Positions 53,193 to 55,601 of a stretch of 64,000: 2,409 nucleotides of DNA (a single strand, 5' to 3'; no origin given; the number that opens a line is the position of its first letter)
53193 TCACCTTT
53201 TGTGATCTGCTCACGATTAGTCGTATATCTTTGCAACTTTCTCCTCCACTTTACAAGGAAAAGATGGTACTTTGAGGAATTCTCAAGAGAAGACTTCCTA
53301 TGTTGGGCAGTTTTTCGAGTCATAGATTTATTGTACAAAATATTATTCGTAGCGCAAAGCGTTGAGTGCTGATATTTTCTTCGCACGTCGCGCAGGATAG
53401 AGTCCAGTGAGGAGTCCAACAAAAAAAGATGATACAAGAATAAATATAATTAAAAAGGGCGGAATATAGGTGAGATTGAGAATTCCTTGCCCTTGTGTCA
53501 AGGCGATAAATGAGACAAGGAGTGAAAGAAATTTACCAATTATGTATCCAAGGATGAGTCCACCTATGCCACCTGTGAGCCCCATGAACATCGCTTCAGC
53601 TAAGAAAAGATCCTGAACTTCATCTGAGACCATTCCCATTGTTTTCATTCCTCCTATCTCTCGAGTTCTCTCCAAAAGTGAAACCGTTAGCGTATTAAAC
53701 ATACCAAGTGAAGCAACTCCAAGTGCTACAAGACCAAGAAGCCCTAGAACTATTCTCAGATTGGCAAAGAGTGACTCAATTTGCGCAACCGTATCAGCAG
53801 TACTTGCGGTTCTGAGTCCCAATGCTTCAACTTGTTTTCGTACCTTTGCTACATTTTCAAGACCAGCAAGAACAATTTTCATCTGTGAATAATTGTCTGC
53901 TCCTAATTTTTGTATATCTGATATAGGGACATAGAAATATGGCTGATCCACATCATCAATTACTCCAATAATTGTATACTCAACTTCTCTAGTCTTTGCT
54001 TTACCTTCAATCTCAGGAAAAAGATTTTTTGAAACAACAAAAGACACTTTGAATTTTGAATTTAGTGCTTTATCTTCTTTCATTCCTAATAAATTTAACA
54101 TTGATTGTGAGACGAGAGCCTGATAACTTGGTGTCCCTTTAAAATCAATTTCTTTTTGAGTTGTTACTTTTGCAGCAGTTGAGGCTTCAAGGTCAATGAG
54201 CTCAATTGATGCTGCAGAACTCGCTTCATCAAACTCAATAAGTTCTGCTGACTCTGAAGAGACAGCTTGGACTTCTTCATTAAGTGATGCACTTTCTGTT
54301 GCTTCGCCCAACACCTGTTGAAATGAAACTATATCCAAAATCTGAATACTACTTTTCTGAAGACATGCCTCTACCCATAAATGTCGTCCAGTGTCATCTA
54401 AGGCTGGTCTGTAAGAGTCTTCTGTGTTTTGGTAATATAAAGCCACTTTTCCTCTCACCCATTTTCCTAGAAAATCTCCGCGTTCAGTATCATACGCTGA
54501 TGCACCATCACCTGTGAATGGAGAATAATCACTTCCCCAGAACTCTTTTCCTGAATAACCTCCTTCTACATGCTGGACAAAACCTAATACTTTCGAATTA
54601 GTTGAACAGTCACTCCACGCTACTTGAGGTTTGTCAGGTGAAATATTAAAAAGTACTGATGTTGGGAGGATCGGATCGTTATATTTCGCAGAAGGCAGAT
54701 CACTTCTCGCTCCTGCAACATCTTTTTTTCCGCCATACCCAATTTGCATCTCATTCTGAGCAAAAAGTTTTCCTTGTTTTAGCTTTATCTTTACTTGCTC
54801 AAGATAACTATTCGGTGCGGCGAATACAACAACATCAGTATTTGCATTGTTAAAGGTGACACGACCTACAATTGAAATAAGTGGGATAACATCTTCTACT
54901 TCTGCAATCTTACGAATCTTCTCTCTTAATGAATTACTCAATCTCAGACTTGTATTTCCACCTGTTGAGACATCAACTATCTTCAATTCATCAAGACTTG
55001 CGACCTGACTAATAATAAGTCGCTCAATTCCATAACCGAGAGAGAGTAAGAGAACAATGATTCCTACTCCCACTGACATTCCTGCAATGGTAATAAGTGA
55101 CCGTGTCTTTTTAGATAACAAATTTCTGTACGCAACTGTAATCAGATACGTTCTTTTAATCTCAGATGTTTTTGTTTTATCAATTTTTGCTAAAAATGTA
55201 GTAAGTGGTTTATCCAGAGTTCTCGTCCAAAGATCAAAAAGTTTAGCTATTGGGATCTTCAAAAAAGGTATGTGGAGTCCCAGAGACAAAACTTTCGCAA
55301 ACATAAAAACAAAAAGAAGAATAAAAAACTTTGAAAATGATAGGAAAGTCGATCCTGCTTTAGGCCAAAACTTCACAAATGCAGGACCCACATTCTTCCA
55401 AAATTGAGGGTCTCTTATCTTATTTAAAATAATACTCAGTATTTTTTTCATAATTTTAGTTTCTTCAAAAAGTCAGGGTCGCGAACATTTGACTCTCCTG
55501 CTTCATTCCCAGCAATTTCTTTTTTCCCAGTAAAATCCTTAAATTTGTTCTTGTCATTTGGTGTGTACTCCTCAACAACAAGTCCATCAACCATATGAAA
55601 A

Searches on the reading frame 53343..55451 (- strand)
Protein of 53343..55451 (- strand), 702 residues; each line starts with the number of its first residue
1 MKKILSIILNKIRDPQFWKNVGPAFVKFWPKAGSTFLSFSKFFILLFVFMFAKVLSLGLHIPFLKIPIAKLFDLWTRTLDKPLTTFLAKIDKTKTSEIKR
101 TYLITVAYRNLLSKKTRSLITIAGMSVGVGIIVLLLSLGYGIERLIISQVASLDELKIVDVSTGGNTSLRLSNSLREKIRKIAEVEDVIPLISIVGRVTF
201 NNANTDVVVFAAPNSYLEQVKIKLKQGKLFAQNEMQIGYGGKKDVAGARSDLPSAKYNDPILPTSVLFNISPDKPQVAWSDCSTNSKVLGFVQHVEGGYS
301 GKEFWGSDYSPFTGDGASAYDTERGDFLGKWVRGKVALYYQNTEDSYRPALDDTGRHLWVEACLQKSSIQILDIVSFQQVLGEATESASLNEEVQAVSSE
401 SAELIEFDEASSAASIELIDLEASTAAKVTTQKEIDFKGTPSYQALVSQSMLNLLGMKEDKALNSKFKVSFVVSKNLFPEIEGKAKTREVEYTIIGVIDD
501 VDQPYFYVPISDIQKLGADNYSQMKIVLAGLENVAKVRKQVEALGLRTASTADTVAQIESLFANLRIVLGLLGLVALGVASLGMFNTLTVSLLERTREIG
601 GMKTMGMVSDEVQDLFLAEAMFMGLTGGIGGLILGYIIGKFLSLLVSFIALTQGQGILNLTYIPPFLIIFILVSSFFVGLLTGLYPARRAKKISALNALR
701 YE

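Call 86: search_protein_families(library=pfam, proteins=[window:53343-55451:-], max_evalue=0.001)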
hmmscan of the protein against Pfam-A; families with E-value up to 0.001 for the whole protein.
window:53343-55451:- (702 aa): 2 families
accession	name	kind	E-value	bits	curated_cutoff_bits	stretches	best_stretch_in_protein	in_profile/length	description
PF02687.27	FtsX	-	1.5e-15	57.7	25.5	1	571-694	2-119/120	FtsX-like permease C-terminal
PF12704.14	MacB_PCD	-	2.1e-14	54.7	27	1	118-236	1-117/207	MacB-like periplasmic core domain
